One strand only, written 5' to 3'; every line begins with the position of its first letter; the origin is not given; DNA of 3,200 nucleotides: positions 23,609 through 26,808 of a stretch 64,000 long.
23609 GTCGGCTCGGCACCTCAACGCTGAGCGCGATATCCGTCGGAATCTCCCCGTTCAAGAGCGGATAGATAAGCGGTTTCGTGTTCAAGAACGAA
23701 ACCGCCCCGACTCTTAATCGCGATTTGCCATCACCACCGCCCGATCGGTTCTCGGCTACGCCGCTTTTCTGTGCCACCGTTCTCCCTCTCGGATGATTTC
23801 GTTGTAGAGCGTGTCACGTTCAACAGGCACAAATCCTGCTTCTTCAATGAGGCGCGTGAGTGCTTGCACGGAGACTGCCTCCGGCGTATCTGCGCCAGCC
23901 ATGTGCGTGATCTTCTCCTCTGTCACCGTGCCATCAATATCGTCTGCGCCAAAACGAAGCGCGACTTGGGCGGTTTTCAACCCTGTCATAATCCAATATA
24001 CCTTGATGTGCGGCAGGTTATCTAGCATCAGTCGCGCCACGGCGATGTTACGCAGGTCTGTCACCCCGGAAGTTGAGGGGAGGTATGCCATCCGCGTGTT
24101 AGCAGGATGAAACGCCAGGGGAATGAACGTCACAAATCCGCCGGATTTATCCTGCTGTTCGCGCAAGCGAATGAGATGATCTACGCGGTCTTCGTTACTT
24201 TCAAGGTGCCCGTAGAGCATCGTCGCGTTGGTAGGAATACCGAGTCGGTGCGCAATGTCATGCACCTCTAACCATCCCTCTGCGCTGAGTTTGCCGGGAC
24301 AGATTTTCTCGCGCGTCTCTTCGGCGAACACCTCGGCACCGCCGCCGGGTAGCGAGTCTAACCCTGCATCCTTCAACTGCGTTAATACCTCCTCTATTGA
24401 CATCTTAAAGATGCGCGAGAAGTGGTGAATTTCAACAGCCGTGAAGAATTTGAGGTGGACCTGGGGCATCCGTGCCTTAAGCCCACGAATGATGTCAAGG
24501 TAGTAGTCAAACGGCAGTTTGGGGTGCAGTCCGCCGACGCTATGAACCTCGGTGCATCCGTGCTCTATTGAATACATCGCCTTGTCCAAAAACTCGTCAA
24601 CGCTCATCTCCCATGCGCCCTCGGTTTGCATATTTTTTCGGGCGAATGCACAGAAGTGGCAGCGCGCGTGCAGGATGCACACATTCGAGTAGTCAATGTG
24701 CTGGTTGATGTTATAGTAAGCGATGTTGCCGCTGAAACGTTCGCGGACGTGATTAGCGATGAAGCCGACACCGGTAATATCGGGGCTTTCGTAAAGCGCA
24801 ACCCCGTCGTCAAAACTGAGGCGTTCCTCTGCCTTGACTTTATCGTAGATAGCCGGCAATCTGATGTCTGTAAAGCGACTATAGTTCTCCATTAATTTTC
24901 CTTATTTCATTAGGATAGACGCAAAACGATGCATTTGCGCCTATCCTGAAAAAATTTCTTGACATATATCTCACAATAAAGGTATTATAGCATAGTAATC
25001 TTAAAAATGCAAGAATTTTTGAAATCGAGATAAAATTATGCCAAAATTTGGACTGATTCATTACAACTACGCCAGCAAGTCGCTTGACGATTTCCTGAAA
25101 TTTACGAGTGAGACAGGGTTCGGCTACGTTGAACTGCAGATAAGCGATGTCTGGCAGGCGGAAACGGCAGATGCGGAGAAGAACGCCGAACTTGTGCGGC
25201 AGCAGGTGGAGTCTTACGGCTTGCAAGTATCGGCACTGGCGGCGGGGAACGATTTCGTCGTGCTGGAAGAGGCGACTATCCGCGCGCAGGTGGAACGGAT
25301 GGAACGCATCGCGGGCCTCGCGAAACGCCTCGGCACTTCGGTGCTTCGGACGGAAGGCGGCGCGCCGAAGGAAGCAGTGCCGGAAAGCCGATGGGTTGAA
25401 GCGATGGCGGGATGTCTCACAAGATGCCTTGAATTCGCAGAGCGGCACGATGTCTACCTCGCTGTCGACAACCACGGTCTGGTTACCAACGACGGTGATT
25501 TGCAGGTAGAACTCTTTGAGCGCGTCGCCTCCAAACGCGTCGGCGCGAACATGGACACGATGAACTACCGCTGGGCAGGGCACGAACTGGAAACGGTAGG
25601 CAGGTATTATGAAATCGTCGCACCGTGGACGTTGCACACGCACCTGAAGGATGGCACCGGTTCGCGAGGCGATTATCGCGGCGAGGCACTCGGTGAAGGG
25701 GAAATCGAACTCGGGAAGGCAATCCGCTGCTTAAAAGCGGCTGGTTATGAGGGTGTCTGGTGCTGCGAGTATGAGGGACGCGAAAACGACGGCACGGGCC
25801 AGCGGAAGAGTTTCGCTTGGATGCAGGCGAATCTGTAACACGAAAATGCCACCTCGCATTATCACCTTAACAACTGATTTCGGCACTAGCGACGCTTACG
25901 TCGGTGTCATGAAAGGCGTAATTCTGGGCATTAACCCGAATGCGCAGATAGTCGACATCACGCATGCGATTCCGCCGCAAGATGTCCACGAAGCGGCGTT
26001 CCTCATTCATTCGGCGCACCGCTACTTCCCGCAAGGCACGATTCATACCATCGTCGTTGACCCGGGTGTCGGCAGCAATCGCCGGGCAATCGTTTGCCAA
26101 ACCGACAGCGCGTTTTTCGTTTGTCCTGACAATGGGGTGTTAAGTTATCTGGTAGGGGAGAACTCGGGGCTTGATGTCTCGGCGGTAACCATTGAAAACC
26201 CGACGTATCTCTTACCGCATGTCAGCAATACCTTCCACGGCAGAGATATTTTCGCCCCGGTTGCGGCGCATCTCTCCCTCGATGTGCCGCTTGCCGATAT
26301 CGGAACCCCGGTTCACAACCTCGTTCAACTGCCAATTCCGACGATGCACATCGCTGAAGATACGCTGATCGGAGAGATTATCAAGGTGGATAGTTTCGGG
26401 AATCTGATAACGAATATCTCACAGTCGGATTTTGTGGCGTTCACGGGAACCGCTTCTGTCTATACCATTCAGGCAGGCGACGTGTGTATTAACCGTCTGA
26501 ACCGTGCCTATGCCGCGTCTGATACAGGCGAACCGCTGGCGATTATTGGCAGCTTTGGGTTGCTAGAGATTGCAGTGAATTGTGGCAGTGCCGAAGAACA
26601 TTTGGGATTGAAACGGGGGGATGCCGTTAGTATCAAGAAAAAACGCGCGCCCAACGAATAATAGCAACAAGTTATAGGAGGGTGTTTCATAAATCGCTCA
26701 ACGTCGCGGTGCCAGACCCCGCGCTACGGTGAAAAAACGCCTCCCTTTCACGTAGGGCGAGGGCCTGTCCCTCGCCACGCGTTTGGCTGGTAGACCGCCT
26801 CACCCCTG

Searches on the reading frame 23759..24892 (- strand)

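Call 55: search_protein_families(library=pfam, proteins=[window:23759-24892:-], max_evalue=0.01)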
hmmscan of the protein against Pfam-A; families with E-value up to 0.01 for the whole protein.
window:23759-24892:- (378 aa): 2 families
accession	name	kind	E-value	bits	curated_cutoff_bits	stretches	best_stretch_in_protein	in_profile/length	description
PF19288.4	CofH_C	-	1.8e-18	67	27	1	252-364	3-117/125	CofH/MqnC C-terminal region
PF04055.27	Radical_SAM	-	4.2e-17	63.2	29.5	1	77-240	10-162/166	Radical SAM superfamily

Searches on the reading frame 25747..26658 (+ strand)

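Call 55: search_protein_families(library=pfam, proteins=[window:25747-26658:+], max_evalue=0.01)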
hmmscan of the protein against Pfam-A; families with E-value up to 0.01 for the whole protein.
window:25747-26658:+ (304 aa): 2 families
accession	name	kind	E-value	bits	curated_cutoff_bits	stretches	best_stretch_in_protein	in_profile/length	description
PF01887.21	SAM_HAT_N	-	6.2e-58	195.1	26.3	1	39-186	1-145/145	SAM hydroxide adenosyltransferase N-terminal domain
PF20257.3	SAM_HAT_C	-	3.7e-23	82.1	25.5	1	209-294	1-83/84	SAM hydroxide adenosyltransferase C-terminal domain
